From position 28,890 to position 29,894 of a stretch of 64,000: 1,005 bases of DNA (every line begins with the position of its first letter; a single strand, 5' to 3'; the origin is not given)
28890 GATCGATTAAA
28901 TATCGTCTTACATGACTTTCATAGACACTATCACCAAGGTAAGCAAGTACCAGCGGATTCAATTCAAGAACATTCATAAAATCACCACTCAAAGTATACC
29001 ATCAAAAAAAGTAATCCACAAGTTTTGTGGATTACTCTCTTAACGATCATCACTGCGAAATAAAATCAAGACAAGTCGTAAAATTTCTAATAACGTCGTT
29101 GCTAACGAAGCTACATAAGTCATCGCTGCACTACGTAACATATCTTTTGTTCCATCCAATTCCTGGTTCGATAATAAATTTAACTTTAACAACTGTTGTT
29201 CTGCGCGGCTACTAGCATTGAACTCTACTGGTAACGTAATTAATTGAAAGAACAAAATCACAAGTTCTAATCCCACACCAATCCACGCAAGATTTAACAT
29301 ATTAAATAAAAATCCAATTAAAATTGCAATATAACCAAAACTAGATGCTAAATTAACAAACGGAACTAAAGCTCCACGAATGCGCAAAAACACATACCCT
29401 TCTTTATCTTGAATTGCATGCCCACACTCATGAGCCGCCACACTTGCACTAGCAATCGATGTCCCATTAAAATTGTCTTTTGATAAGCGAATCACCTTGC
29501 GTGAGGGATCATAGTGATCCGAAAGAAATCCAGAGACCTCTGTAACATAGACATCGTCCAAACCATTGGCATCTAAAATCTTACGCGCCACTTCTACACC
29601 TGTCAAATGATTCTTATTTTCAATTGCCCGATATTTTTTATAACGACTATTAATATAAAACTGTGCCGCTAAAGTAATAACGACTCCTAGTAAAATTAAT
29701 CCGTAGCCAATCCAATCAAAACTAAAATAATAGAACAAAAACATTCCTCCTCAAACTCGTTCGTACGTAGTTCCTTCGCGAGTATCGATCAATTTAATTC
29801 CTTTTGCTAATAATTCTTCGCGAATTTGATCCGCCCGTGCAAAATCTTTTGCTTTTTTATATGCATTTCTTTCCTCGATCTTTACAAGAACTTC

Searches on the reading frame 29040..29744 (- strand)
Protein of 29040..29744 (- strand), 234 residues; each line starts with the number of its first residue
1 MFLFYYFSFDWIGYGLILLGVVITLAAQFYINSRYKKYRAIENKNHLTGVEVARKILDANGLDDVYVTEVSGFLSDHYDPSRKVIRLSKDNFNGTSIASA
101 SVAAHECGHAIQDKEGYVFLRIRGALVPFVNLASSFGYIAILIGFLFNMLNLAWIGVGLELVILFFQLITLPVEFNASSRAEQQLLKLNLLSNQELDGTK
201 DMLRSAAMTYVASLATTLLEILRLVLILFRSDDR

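Call 50: search_protein_families(library=pfam, max_evalue=0.01, proteins=[window:29040-29744:-])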
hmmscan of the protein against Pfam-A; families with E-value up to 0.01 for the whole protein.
window:29040-29744:- (234 aa): 2 families
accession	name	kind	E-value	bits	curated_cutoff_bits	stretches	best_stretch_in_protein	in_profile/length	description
PF04298.18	Zn_peptidase_2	-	9.1e-81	271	27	1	16-228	4-217/218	Putative neutral zinc metallopeptidase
PF03334.19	PhaG_MnhG_YufB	-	0.0071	17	23.4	1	132-177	31-74/80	Na+/H+ antiporter subunit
